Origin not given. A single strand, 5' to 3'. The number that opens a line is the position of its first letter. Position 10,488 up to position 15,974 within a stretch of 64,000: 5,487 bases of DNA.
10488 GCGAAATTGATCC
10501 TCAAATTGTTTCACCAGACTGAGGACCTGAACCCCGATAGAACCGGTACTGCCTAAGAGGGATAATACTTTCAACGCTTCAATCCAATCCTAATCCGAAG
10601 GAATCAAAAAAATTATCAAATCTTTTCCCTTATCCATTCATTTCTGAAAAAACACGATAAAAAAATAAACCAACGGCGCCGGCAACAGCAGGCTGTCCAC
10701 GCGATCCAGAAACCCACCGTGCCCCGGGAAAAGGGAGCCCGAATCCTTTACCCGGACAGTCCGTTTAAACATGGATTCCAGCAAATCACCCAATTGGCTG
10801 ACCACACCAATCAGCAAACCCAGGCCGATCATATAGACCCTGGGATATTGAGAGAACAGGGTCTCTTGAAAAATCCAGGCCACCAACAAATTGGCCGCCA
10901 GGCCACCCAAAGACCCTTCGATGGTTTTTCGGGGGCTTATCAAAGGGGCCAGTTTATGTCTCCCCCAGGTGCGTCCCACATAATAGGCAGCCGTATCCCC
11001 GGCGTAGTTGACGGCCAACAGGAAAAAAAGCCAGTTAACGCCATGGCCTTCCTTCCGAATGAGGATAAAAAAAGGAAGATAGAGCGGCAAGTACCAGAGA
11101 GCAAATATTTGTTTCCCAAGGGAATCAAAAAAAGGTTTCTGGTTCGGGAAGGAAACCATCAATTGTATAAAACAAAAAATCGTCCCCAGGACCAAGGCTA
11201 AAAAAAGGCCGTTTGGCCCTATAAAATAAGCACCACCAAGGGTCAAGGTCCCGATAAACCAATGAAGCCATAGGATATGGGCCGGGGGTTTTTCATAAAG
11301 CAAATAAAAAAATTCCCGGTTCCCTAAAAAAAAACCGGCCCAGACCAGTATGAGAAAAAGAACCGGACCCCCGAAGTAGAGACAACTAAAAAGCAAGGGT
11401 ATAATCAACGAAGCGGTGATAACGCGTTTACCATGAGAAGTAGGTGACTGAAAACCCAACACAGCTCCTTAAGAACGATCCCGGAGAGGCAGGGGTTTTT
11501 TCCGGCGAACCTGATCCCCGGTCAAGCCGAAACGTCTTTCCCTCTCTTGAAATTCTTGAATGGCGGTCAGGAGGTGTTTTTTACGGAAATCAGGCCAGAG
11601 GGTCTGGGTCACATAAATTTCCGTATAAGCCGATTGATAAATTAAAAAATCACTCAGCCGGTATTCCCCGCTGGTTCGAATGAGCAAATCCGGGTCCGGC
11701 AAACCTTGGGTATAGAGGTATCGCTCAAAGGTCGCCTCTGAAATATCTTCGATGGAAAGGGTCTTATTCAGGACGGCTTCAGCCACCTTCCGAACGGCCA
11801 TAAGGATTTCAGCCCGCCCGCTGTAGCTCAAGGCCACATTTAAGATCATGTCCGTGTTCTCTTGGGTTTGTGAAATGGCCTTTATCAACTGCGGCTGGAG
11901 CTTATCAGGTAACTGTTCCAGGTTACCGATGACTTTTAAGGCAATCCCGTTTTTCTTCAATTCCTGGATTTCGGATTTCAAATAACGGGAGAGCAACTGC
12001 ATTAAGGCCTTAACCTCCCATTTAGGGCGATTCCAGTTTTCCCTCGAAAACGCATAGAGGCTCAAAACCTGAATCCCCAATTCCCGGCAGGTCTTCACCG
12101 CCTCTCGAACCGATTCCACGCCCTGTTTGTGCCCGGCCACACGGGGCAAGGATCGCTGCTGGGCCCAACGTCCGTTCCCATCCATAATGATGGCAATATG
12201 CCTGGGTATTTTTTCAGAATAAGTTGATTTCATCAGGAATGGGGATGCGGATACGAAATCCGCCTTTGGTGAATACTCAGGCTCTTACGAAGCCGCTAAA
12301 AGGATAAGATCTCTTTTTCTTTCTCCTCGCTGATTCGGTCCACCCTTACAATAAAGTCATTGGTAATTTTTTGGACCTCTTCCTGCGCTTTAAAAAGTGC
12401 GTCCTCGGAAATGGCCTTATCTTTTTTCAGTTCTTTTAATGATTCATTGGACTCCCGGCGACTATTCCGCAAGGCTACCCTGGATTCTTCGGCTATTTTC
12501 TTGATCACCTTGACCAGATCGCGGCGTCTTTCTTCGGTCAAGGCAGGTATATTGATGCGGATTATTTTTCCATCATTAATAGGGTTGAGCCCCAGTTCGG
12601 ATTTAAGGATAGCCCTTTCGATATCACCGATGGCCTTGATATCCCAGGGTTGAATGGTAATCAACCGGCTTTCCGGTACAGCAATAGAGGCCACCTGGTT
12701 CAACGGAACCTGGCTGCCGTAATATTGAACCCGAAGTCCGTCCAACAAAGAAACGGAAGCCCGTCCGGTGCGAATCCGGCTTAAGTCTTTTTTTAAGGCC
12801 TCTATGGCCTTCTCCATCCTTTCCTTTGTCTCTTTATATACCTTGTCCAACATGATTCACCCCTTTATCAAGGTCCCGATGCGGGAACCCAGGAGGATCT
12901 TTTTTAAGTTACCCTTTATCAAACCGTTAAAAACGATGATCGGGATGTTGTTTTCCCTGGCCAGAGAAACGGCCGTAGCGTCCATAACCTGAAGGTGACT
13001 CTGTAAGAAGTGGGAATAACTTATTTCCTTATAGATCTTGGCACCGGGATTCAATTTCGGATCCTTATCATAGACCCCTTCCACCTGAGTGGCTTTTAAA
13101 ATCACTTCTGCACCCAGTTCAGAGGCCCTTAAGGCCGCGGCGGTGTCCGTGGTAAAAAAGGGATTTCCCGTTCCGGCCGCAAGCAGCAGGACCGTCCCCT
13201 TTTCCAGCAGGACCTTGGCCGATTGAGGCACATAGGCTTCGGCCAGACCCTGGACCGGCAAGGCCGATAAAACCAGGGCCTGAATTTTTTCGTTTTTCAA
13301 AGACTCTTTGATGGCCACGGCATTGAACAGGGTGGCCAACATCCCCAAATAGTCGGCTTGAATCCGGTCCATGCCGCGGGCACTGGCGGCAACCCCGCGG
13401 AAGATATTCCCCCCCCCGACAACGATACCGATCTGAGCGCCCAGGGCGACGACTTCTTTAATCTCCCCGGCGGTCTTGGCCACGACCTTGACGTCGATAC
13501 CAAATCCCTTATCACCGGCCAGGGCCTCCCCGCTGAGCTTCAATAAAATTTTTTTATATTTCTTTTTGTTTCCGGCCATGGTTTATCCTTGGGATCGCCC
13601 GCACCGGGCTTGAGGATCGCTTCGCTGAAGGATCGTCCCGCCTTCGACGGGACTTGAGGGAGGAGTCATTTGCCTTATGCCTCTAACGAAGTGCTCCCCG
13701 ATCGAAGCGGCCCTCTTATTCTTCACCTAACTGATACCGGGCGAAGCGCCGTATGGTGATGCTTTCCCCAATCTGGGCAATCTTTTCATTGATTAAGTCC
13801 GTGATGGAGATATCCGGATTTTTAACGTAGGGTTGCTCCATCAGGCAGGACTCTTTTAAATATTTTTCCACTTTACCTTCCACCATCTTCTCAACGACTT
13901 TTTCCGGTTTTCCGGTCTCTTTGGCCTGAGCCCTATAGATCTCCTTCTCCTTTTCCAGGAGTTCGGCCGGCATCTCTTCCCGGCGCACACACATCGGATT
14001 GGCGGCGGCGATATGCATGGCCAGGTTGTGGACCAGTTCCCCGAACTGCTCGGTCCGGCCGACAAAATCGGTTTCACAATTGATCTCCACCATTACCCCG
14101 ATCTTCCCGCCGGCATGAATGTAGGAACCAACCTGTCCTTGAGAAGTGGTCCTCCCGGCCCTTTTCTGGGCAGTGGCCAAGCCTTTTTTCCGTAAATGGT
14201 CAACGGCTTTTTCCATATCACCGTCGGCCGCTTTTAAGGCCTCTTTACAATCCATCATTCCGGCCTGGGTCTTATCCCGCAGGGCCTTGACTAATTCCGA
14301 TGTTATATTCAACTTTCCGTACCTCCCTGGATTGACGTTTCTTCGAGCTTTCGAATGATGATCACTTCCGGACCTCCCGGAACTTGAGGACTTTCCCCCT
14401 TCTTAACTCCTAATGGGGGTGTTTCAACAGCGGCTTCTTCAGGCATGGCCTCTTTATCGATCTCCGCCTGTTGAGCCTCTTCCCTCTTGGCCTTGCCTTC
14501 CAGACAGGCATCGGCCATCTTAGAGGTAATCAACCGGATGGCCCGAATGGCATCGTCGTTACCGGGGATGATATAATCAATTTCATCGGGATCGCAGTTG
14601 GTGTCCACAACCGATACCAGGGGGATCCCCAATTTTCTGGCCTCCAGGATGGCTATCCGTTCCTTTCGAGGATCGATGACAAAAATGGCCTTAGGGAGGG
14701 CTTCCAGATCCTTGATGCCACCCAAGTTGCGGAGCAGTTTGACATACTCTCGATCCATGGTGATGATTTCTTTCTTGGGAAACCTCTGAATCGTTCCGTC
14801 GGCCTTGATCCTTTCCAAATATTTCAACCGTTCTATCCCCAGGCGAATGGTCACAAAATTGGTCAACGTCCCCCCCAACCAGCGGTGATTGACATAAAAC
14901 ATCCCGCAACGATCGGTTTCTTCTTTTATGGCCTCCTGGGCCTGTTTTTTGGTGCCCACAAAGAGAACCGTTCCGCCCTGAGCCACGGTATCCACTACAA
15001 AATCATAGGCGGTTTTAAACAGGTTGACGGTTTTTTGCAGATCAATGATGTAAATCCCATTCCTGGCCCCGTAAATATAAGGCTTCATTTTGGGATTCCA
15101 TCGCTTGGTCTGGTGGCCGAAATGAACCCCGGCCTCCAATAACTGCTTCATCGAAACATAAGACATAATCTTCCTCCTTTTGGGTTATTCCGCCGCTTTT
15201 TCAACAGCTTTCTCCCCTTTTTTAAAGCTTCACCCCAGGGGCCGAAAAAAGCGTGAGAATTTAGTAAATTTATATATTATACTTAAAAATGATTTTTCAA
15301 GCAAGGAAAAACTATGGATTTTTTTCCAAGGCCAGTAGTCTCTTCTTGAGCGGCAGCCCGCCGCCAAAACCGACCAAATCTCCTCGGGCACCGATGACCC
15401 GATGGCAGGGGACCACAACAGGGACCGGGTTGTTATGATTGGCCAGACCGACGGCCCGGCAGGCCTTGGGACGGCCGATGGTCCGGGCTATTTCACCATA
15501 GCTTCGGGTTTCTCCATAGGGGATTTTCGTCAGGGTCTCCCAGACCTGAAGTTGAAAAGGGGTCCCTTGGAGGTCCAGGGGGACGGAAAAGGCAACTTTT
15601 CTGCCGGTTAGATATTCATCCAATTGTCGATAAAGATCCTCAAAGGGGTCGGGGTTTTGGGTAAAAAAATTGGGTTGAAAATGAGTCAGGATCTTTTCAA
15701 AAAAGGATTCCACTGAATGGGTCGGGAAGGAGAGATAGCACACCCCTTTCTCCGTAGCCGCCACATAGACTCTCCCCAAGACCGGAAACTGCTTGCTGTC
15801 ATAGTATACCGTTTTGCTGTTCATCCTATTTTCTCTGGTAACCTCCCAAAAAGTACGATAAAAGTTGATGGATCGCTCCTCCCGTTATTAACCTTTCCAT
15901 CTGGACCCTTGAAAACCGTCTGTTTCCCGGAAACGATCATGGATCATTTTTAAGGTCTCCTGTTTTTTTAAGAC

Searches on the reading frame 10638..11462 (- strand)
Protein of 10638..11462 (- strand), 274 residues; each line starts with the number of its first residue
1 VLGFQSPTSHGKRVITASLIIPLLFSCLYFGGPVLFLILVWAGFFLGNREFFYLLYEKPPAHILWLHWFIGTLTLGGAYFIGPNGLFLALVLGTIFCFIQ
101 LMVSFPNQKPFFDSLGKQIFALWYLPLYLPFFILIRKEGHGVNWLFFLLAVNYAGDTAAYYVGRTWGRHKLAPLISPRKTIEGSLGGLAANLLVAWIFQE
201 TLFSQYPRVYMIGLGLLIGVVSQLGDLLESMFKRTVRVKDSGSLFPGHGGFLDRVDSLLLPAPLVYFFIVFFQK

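Call 44: search_protein_families(library=pfam, proteins=[window:10638-11462:-], max_evalue=0.00001)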
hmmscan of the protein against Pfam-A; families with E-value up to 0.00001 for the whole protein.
window:10638-11462:- (274 aa): 1 family
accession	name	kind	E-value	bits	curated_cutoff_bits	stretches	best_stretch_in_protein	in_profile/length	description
PF01148.25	CTP_transf_1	-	3.1e-59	201.4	24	1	12-272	2-264/264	Cytidylyltransferase family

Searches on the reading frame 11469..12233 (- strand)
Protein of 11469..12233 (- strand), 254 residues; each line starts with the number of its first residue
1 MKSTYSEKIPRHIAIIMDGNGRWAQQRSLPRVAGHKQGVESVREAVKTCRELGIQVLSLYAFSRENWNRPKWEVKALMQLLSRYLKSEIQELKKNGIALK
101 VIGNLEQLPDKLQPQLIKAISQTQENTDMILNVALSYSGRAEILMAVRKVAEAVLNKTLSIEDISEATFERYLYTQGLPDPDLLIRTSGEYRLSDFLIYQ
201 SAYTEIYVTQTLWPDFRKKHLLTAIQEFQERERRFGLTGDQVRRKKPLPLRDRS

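Call 45: search_protein_families(library=pfam, proteins=[window:11469-12233:-], max_evalue=0.00001)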
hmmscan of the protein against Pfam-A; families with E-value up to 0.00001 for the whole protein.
window:11469-12233:- (254 aa): 1 family
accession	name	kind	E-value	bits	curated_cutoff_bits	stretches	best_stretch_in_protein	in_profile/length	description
PF01255.24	Prenyltransf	-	2.2e-88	295.9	27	1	16-236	1-219/219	Putative undecaprenyl diphosphate synthase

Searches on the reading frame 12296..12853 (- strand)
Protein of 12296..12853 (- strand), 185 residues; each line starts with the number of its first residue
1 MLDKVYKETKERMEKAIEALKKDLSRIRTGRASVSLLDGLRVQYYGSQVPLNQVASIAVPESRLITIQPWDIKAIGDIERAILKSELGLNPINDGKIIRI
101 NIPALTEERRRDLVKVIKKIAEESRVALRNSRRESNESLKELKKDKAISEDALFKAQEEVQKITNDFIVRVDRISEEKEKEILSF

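Call 45: search_protein_families(library=pfam, proteins=[window:12296-12853:-], max_evalue=0.00001)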
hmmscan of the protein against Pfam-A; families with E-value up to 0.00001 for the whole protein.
window:12296-12853:- (185 aa): 1 family
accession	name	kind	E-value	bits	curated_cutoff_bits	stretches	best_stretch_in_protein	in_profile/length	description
PF01765.24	RRF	-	9.3e-66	221.1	29.7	1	20-183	1-164/164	Ribosome recycling factor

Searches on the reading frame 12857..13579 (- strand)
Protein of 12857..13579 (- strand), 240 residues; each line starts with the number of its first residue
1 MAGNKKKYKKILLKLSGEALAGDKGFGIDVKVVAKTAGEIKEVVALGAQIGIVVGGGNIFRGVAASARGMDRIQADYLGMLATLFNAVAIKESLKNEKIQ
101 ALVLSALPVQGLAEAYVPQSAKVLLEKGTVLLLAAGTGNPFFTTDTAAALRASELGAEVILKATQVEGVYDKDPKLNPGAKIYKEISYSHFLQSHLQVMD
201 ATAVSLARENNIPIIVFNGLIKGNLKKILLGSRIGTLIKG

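Call 45: search_protein_families(library=pfam, proteins=[window:12857-13579:-], max_evalue=0.00001)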
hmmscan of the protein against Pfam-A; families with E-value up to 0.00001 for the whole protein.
window:12857-13579:- (240 aa): 1 family
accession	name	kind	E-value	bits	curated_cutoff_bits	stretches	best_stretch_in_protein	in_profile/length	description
PF00696.33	AA_kinase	-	5.7e-33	115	24.9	1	9-218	1-234/234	Amino acid kinase family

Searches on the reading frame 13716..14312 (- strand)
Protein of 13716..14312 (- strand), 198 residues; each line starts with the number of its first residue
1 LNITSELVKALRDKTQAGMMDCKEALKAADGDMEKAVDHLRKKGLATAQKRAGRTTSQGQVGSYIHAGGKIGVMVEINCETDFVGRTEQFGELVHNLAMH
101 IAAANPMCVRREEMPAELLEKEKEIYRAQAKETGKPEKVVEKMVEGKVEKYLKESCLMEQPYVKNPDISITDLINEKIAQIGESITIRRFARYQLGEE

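Call 45: search_protein_families(library=pfam, proteins=[window:13716-14312:-], max_evalue=0.00001)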
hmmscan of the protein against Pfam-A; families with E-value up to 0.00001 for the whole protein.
window:13716-14312:- (198 aa): 1 family
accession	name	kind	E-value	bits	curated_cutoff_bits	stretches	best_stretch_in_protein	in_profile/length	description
PF00889.24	EF_TS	-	6.3e-44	150.4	27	1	44-197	64-204/204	Elongation factor TS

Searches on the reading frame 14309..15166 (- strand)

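Call 45: search_protein_families(library=pfam, proteins=[window:14309-15166:-], max_evalue=0.00001)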
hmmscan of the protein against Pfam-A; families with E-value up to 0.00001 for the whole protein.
window:14309-15166:- (285 aa): 1 family
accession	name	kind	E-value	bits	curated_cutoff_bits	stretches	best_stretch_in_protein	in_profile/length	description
PF00318.25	Ribosomal_S2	-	4e-99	330.7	26.1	1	9-224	1-216/216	Ribosomal protein S2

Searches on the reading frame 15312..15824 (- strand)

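Call 45: search_protein_families(library=pfam, proteins=[window:15312-15824:-], max_evalue=0.00001)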
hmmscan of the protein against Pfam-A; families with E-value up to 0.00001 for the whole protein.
window:15312-15824:- (170 aa): 2 families
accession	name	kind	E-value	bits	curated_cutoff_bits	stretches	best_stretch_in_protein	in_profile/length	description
PF01035.26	DNA_binding_1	-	6.4e-34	116.1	27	1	89-168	1-80/81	6-O-methylguanine DNA methyltransferase, DNA binding domain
PF02870.21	Methyltransf_1N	-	1e-10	42.4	21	1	6-85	1-71/71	6-O-methylguanine DNA methyltransferase, ribonuclease-like domain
